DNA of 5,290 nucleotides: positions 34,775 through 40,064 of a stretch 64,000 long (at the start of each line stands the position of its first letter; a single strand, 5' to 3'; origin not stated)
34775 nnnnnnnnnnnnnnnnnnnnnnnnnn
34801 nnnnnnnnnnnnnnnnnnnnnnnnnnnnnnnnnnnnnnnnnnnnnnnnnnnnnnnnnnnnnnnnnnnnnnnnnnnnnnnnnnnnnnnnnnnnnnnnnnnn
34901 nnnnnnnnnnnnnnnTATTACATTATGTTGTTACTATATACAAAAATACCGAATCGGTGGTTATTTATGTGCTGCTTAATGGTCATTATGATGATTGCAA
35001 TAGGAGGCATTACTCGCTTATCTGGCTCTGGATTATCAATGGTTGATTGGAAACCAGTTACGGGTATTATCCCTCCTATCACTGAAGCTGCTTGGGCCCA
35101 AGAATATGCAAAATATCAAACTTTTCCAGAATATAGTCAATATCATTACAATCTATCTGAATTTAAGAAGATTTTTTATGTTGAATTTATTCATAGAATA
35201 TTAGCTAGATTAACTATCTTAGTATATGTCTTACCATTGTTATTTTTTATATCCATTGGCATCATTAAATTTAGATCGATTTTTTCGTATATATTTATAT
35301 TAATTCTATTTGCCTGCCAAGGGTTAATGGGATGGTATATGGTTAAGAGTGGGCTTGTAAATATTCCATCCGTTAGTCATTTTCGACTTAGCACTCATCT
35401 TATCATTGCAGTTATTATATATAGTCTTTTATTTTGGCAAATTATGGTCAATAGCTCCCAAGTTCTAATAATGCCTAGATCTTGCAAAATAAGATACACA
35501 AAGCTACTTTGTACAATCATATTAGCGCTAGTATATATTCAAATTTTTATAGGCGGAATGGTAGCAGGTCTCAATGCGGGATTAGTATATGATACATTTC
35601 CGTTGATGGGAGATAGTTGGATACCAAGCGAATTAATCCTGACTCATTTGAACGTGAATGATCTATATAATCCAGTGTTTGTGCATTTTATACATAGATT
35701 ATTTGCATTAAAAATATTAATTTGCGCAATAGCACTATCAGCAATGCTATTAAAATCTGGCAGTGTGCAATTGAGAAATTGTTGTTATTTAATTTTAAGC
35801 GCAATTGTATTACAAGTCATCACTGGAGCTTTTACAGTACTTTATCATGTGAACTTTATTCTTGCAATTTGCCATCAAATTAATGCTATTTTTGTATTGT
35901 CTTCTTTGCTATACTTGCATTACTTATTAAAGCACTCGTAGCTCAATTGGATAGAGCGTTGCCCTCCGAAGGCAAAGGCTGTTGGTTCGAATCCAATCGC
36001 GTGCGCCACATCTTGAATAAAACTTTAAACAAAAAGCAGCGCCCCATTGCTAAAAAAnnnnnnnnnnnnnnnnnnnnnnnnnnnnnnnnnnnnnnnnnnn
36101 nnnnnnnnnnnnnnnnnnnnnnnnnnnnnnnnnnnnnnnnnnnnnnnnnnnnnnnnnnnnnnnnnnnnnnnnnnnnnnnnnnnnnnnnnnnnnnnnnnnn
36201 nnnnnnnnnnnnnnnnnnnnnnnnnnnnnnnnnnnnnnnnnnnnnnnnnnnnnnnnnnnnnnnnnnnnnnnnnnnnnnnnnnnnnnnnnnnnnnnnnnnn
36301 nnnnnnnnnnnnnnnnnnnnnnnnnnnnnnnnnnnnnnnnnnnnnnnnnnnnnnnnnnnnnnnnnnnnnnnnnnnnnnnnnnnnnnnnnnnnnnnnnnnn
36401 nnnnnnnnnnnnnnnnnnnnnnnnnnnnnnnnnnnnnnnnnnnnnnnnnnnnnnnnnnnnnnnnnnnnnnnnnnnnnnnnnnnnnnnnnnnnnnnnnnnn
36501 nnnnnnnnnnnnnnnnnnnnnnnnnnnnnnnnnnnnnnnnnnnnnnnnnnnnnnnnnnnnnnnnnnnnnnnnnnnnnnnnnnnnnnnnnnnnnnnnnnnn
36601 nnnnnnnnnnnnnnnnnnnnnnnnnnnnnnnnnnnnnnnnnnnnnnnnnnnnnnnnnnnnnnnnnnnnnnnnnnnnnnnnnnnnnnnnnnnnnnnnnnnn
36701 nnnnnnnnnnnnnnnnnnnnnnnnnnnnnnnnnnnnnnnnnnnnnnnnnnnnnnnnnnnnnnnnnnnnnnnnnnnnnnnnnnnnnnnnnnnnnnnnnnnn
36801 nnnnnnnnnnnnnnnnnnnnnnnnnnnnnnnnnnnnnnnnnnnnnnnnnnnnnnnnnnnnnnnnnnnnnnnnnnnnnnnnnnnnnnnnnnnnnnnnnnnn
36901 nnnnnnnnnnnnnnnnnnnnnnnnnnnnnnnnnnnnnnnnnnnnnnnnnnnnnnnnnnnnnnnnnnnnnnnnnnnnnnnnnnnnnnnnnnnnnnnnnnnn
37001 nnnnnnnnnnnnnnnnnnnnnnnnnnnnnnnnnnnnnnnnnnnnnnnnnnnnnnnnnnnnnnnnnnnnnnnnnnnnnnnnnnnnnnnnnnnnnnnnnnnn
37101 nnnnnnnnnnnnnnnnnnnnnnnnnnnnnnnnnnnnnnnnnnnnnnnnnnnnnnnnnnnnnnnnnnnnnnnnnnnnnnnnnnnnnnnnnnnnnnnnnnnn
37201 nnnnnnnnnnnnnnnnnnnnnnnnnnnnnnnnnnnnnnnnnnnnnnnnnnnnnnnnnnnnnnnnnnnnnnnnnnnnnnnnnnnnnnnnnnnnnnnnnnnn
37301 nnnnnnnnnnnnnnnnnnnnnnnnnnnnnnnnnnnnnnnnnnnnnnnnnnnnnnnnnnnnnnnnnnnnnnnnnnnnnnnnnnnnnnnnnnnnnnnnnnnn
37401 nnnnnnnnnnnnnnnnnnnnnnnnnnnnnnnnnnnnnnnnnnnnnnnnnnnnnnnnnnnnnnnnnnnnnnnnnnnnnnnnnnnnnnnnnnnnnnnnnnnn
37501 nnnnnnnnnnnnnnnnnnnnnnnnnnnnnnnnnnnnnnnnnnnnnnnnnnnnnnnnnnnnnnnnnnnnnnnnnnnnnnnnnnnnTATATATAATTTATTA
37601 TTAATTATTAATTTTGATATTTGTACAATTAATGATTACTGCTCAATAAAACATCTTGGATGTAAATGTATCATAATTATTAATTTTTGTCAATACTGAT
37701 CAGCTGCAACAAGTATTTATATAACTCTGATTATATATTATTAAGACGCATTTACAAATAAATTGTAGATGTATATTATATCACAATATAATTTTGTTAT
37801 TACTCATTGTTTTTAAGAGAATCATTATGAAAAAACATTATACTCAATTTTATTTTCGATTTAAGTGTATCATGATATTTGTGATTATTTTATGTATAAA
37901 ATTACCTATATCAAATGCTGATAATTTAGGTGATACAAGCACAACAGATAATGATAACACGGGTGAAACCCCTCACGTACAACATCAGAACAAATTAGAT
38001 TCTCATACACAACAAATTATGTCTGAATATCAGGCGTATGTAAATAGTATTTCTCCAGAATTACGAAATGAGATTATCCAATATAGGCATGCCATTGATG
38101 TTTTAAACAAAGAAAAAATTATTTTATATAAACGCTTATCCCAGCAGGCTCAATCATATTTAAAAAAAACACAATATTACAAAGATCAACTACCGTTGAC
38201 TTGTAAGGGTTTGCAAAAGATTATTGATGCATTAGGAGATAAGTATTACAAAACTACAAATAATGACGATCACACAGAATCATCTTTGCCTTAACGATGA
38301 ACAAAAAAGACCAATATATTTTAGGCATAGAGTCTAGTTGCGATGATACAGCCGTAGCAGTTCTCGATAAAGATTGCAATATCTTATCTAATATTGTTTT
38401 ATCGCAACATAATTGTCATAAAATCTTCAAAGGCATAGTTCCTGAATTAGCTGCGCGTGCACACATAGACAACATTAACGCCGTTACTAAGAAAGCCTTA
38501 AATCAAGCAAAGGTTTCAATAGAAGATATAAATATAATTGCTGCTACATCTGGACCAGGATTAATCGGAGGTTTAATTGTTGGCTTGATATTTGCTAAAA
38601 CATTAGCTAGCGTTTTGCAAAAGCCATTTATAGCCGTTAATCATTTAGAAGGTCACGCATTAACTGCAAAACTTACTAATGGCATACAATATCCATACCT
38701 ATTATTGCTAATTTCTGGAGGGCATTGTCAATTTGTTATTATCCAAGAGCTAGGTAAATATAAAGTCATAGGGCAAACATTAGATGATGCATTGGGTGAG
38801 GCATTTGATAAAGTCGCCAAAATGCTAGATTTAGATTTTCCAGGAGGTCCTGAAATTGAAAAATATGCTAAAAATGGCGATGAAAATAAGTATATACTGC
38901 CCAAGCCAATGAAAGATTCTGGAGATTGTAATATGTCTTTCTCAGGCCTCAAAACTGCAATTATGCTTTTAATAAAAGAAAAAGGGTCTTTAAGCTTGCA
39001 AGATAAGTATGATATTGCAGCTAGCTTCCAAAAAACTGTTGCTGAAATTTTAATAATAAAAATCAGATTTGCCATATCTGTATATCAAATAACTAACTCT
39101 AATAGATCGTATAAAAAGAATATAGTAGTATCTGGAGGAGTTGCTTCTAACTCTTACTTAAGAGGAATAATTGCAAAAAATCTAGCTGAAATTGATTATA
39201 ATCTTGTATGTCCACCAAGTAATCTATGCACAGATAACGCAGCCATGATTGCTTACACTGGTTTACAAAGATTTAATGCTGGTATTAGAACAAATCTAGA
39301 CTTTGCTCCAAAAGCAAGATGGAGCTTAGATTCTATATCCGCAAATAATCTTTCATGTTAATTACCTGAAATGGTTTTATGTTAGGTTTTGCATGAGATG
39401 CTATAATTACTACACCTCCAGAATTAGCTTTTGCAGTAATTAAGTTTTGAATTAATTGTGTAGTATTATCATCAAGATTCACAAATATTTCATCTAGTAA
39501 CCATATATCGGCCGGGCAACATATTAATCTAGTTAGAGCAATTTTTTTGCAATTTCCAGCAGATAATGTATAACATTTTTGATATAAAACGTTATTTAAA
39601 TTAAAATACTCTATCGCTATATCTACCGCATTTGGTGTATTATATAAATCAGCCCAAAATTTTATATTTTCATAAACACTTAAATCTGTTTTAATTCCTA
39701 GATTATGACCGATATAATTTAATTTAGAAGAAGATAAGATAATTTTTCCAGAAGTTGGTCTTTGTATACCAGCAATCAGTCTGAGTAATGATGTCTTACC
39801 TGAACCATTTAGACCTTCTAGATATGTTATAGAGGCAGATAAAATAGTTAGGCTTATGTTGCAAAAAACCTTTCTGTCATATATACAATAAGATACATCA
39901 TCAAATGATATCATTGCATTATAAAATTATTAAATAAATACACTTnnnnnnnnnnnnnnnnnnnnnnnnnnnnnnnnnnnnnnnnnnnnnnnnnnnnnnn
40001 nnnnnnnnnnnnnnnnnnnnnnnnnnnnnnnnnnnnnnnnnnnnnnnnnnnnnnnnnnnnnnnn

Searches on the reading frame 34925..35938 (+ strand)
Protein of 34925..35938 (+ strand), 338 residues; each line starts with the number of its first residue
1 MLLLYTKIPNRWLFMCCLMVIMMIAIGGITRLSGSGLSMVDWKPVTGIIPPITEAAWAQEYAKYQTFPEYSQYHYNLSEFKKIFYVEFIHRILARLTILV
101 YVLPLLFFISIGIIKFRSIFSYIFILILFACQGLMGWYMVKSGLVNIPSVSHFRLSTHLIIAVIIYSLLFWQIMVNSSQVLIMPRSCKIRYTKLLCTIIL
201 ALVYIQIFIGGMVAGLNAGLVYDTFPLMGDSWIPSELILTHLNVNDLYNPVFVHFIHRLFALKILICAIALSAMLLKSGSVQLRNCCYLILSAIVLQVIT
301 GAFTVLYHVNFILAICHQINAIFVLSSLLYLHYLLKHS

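Call 27: search_protein_families(library=pfam, proteins=[window:34925-35938:+], max_evalue=0.0001)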
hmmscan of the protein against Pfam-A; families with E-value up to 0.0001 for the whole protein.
window:34925-35938:+ (338 aa): 1 family
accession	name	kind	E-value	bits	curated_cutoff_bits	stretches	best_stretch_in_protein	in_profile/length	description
PF02628.20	COX15-CtaA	-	2e-95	320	29.9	1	11-328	2-321/322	Cytochrome oxidase assembly protein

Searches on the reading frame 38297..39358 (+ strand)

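Call 27: search_protein_families(library=pfam, proteins=[window:38297-39358:+], max_evalue=0.0001)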
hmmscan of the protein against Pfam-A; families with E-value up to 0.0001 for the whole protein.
window:38297-39358:+ (354 aa): 2 families
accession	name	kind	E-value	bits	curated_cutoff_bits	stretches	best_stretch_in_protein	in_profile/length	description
PF00814.31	TsaD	-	3.7e-91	305.9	24.8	1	28-320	1-264/264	tRNA N6-adenosine threonylcarbamoyltransferase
PF22521.2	HypF_C_2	-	5.3e-05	23.5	27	0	186-311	122-232/241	Carbamoyltransferase, Kae1-like Domain, second subdomain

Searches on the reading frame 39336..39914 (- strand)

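Call 27: search_protein_families(library=pfam, proteins=[window:39336-39914:-], max_evalue=0.0001)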
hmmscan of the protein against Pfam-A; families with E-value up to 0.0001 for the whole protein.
window:39336-39914:- (193 aa): 3 families
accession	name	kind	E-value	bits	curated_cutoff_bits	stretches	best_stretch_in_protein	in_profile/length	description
PF00005.33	ABC_tran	-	8e-20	72.3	25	1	19-143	3-135/137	ABC transporter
PF02463.25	SMC_N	-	1.5e-06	28.2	40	0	132-176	156-199/220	RecF/RecN/SMC N terminal domain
PF13304.12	AAA_21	-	6.4e-05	23.6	27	0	34-74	6-44/304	AAA domain, putative AbiEii toxin, Type IV TA system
